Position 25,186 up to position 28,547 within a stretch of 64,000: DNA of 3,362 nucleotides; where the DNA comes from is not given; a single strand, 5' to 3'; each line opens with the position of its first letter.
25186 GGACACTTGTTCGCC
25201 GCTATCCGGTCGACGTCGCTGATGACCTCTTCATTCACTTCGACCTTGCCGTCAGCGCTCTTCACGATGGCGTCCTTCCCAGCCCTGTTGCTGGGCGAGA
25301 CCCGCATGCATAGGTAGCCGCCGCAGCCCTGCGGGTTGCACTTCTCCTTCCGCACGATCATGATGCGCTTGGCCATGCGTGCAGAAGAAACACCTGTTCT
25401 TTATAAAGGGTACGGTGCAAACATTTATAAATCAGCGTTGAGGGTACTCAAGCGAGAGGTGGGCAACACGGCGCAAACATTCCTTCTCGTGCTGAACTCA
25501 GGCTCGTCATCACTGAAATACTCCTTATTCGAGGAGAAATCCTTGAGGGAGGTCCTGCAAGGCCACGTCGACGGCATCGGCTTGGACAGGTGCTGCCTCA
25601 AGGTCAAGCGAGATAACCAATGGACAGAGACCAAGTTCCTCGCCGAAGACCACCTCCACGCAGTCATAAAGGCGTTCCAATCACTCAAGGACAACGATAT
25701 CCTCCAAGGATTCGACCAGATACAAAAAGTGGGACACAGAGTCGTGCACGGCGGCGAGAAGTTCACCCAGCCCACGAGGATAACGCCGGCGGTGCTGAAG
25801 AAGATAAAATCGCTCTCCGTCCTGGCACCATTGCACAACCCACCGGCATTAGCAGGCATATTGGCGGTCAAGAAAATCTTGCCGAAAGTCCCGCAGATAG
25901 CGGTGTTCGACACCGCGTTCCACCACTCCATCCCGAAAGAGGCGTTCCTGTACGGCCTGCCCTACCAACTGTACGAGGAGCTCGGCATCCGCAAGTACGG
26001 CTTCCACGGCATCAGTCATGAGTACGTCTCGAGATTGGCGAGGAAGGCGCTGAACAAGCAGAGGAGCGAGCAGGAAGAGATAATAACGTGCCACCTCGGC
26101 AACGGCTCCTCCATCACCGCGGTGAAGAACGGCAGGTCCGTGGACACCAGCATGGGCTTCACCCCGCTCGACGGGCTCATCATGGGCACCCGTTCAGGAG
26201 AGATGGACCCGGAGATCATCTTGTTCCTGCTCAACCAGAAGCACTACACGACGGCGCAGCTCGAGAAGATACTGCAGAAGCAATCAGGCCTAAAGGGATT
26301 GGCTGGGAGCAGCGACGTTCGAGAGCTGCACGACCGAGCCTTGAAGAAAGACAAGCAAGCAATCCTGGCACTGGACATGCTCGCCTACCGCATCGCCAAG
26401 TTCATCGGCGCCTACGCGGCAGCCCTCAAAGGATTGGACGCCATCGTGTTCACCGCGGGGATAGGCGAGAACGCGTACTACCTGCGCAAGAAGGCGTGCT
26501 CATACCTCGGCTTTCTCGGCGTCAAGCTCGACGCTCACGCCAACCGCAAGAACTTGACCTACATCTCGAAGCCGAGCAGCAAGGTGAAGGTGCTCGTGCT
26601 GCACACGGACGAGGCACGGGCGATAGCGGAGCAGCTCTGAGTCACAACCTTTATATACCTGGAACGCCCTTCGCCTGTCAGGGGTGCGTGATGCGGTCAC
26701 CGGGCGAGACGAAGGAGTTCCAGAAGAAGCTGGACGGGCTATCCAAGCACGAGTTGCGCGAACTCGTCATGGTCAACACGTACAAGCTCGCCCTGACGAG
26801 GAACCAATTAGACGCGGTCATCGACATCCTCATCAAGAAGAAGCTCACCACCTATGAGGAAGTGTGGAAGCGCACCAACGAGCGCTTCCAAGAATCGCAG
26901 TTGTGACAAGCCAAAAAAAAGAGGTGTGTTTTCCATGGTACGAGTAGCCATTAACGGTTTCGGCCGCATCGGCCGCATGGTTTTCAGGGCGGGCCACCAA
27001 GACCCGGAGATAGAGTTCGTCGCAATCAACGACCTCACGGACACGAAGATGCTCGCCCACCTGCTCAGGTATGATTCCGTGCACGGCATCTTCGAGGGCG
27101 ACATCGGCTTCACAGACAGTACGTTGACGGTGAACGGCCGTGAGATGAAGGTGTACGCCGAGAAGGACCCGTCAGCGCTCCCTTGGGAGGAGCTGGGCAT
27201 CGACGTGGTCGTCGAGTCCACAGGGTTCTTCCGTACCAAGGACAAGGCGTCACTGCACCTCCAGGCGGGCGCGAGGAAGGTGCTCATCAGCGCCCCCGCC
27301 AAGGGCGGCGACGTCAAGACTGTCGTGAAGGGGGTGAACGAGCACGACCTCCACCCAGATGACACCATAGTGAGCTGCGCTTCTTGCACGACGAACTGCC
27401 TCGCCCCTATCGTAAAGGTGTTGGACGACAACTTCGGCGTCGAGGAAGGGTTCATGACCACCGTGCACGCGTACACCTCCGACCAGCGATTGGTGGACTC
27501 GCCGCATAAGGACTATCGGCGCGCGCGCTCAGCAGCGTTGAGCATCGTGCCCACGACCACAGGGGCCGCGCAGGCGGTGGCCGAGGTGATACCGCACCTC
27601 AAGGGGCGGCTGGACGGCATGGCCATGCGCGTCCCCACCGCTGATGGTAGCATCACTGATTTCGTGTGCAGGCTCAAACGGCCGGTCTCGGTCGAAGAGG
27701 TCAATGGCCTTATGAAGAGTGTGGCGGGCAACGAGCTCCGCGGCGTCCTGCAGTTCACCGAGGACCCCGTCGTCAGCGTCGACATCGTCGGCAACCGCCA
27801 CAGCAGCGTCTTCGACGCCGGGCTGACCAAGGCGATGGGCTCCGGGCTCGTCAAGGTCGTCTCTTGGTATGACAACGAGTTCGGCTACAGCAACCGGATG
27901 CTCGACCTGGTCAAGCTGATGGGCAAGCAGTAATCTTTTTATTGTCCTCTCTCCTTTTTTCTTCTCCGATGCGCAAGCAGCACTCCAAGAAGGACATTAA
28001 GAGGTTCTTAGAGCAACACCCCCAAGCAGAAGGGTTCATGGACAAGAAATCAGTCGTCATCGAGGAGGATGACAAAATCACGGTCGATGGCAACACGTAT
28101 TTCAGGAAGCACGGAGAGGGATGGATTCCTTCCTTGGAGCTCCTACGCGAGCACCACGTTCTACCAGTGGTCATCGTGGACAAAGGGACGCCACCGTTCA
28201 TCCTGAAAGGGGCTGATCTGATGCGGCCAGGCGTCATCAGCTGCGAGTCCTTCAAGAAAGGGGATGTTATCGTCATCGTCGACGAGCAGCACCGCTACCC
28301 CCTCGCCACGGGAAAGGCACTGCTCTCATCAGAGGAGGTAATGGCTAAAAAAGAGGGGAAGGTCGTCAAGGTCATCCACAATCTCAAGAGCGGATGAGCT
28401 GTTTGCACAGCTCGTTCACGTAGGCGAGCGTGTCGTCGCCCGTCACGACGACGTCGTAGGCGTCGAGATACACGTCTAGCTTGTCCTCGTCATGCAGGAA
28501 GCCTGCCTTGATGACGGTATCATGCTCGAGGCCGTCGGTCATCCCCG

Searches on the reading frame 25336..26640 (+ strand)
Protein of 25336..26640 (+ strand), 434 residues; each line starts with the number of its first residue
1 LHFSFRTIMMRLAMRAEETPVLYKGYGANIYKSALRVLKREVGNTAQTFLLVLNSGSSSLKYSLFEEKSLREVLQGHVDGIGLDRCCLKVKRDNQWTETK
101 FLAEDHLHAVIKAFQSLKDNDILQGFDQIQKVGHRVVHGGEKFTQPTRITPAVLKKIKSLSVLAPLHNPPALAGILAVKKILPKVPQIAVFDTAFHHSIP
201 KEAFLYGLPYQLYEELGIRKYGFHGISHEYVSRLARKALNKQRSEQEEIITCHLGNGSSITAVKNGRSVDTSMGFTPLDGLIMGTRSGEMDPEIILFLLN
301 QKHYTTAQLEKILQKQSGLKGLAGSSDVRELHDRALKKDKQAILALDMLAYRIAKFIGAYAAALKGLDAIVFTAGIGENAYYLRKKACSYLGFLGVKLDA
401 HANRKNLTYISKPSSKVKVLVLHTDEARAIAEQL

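Call 23: search_protein_families(library=pfam, proteins=[window:25336-26640:+], max_evalue=0.0001)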
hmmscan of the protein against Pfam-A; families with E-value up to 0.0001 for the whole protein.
window:25336-26640:+ (434 aa): 1 family
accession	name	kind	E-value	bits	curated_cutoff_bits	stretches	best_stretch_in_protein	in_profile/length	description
PF00871.23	Acetate_kinase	-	1.9e-140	468.5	22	1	50-432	2-392/392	Acetokinase family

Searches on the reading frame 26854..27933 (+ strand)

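Call 95: search_protein_families(library=pfam, proteins=[window:26854-27933:+], max_evalue=0.001)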
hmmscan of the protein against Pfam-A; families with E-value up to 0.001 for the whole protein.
window:26854-27933:+ (359 aa): 2 families
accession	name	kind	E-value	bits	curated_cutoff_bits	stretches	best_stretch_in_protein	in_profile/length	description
PF02800.25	Gp_dh_C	-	1.6e-64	216.7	24.4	1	183-339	1-158/158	Glyceraldehyde 3-phosphate dehydrogenase, C-terminal domain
PF00044.30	Gp_dh_N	-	1.4e-39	134.8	31.7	1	29-129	1-101/101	Glyceraldehyde 3-phosphate dehydrogenase, NAD binding domain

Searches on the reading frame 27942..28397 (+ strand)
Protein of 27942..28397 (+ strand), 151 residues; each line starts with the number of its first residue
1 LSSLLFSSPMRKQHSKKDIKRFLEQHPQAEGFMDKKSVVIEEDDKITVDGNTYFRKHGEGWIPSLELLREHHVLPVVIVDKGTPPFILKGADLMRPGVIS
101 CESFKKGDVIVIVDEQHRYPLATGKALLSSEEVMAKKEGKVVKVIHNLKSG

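Call 95: search_protein_families(library=pfam, proteins=[window:27942-28397:+], max_evalue=0.001)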
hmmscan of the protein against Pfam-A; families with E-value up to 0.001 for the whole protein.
window:27942-28397:+ (151 aa): 1 family
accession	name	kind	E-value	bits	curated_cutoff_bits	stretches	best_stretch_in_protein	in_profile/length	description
PF01472.26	PUA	-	1.2e-19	70.4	24.8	1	75-146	1-72/74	PUA domain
